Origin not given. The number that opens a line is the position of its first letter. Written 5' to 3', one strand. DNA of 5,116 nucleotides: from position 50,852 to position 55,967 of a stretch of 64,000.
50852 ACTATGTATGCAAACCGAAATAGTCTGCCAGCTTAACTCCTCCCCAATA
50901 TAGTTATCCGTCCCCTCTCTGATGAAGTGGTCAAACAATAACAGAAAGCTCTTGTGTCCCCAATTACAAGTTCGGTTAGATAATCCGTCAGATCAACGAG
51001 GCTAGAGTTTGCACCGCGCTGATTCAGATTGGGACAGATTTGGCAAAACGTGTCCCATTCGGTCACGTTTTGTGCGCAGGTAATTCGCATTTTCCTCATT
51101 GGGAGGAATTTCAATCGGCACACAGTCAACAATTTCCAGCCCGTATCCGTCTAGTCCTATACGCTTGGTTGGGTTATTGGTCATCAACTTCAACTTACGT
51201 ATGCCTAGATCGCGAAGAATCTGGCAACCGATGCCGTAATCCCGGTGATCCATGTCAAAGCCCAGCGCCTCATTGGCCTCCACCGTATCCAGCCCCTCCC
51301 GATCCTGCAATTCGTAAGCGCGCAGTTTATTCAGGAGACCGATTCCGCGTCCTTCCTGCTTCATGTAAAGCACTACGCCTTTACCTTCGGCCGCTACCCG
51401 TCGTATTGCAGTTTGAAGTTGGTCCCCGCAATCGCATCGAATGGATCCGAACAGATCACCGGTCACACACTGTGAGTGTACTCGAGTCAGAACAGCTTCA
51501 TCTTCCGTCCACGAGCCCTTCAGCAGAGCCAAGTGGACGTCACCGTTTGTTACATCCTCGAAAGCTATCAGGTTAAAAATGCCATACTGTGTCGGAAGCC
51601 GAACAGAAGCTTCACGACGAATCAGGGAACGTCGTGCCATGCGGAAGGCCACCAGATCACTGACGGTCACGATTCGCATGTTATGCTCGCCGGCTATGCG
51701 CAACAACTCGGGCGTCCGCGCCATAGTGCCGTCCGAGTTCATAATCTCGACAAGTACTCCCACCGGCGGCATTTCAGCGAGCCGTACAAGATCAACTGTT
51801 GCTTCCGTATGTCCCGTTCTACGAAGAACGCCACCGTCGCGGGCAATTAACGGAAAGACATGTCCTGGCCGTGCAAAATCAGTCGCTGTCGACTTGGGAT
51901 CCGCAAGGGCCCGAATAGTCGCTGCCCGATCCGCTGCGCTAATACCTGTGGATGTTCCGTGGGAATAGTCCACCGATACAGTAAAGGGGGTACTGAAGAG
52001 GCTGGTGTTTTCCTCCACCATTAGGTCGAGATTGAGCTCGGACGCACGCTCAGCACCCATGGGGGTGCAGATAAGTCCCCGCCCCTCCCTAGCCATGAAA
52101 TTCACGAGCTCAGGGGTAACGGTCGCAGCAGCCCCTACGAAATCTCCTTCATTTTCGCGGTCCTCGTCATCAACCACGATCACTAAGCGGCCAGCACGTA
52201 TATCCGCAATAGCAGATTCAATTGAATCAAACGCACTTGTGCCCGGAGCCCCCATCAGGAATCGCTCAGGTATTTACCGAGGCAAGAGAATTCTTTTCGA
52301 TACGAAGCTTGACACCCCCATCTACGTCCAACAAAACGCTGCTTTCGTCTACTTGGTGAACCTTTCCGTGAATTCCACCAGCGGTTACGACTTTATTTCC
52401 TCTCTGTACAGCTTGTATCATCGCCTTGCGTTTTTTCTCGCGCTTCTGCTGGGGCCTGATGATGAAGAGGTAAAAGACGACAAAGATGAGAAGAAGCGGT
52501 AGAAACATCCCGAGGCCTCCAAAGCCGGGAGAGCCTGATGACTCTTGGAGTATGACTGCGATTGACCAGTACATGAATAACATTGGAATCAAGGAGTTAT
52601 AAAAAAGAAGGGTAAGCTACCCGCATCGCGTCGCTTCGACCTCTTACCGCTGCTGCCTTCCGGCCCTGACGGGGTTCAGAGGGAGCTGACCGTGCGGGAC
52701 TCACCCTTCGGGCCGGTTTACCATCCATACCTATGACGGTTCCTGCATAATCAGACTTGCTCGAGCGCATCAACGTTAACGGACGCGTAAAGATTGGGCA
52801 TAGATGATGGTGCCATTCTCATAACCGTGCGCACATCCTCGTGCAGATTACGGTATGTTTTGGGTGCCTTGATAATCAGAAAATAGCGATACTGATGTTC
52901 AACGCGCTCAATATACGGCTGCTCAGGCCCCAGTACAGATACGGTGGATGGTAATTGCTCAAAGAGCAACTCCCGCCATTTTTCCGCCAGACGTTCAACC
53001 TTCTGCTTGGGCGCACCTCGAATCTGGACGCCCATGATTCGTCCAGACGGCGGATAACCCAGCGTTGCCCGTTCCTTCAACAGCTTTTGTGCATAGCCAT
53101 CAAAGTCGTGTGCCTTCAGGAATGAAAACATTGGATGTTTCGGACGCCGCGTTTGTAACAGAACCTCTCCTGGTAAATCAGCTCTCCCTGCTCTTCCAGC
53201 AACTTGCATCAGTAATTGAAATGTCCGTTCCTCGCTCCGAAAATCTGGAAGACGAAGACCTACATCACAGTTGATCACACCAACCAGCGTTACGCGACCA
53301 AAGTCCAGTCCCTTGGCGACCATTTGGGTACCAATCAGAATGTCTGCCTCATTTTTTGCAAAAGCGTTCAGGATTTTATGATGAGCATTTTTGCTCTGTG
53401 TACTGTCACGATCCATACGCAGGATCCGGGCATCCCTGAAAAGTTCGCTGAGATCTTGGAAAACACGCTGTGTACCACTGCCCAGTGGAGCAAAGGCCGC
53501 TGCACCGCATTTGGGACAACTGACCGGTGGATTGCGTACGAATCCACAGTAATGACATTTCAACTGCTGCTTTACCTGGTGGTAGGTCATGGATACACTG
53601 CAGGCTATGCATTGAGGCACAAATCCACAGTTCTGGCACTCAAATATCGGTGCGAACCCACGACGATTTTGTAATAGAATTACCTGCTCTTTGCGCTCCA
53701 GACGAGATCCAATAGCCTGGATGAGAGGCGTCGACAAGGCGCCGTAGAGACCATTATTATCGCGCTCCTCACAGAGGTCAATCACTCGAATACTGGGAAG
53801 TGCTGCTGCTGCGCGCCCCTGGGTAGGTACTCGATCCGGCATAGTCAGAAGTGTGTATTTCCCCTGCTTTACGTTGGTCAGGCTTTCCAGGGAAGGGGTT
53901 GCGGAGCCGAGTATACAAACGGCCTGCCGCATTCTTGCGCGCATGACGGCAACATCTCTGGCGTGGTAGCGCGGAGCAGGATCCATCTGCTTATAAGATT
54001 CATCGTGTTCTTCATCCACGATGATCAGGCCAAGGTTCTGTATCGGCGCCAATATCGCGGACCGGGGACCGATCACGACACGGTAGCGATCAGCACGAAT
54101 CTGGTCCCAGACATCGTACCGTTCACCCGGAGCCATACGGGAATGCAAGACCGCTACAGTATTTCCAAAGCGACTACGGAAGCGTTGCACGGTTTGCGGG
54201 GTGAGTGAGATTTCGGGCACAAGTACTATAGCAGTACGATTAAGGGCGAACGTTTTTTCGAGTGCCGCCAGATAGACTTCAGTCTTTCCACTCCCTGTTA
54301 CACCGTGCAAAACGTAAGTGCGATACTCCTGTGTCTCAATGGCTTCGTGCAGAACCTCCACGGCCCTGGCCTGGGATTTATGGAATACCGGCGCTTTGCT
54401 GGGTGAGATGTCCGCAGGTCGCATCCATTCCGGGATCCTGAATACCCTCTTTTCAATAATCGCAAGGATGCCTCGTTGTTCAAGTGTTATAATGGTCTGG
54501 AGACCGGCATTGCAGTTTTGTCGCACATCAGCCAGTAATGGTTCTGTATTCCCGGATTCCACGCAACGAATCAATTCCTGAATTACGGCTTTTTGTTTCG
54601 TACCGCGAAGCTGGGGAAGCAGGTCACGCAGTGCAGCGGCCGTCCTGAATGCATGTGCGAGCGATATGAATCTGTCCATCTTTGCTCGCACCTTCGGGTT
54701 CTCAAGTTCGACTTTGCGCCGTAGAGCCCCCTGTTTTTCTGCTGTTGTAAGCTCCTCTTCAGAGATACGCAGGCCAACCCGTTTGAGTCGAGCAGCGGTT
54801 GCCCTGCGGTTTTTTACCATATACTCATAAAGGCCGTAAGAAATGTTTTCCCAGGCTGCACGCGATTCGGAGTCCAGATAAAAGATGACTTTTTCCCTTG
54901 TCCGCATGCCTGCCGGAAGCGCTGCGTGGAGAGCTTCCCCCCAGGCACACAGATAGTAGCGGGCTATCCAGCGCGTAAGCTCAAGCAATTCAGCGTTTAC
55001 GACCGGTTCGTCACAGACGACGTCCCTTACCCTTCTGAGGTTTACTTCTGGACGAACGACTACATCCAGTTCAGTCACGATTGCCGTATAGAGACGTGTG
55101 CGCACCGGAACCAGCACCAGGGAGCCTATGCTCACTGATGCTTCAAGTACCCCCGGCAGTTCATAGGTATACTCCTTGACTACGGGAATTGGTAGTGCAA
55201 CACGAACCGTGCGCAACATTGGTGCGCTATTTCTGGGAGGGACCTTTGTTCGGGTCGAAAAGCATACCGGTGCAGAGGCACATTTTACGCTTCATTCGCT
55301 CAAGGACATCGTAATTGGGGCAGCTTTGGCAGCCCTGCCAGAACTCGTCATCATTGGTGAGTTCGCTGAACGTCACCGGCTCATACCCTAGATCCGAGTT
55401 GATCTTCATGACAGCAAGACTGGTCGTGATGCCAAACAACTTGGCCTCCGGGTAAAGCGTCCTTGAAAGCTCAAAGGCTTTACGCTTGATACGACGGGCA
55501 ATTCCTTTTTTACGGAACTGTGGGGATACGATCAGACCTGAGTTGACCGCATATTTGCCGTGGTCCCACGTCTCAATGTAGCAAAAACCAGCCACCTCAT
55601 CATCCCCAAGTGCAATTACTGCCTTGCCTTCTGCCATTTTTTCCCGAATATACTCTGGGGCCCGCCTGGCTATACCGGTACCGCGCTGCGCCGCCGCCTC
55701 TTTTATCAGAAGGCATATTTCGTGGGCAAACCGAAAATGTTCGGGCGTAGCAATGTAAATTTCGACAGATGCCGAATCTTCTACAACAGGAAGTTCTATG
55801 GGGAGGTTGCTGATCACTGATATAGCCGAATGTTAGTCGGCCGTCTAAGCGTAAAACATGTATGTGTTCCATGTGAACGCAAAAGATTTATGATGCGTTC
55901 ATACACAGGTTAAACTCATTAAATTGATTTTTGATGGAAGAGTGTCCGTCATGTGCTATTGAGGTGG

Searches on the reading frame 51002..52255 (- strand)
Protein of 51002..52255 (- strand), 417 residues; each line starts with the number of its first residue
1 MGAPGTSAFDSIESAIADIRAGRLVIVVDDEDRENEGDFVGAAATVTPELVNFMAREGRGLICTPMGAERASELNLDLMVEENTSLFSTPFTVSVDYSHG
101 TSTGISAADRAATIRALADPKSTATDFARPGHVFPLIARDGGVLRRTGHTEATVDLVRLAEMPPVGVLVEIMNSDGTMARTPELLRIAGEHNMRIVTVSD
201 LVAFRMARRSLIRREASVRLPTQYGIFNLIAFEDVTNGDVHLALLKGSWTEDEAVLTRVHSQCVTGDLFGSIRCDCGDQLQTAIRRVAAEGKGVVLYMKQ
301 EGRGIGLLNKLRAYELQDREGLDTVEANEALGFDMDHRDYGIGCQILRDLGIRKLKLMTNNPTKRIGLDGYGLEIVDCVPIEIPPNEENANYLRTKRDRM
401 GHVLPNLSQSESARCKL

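Call 93: search_protein_families(library=pfam, proteins=[window:51002-52255:-], max_evalue=0.00001)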
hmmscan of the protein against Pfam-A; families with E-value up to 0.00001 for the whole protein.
window:51002-52255:- (417 aa): 2 families
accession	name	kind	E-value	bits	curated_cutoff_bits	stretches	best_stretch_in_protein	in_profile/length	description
PF00926.24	DHBP_synthase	-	5.3e-84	280.9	26.4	1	13-203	1-190/191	3,4-dihydroxy-2-butanone 4-phosphate synthase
PF00925.25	GTP_cyclohydro2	-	2.4e-70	235.8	23.3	1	214-380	2-165/165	GTP cyclohydrolase II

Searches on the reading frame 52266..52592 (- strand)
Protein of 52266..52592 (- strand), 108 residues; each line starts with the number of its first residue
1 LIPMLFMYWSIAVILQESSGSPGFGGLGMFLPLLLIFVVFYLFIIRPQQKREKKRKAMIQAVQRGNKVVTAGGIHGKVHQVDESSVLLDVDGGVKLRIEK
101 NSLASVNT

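Call 94: search_protein_families(library=pfam, proteins=[window:52266-52592:-], max_evalue=0.00001)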
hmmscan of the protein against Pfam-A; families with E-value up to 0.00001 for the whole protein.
window:52266-52592:- (108 aa): 1 family
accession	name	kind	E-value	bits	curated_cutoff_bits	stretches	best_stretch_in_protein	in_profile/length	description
PF02699.20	YajC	-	5.7e-29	100.3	28.2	1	29-104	2-77/78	Preprotein translocase subunit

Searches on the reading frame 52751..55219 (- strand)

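Call 93: search_protein_families(library=pfam, proteins=[window:52751-55219:-], max_evalue=0.00001)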
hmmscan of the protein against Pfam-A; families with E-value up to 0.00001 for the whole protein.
window:52751-55219:- (822 aa): 6 families
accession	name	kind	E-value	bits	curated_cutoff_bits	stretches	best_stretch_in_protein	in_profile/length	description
PF17764.6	PriA_3primeBD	-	7e-23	80.8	22.7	1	6-102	1-96/96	3'DNA-binding domain (3'BD)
PF00270.35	DEAD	-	1.6e-19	70.7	26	1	283-448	4-165/167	DEAD/DEAH box helicase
PF04851.21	ResIII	-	8.4e-15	55.5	22.5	1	280-443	5-163/164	Type III restriction enzyme, res subunit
PF00271.37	Helicase_C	-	3e-12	47.2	23.5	1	597-680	40-109/110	Helicase conserved C-terminal domain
PF18319.7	Zn_ribbon_PriA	-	1.9e-09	37.7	26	1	537-561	1-25/27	PriA DNA helicase Cys-rich region (CRR) domain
PF18074.6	PriA_C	-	1.5e-08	35.7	26.9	1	726-817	3-94/95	Primosomal protein N C-terminal domain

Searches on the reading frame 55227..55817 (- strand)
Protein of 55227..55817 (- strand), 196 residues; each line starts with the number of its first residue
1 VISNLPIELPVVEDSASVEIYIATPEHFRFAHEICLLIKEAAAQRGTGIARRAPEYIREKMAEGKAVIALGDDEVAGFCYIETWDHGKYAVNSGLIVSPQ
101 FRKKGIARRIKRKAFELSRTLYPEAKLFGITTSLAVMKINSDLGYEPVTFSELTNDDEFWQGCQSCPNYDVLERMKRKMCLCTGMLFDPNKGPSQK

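Call 93: search_protein_families(library=pfam, proteins=[window:55227-55817:-], max_evalue=0.00001)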
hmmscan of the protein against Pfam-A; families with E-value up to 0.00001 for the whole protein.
window:55227-55817:- (196 aa): 2 families
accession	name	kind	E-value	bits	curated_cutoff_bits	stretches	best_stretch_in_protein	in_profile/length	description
PF00583.31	Acetyltransf_1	-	1.1e-07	32.6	20.7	1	58-119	24-89/116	Acetyltransferase (GNAT) family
PF13508.13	Acetyltransf_7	-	3.6e-06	27.7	27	0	66-117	5-55/84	Acetyltransferase (GNAT) domain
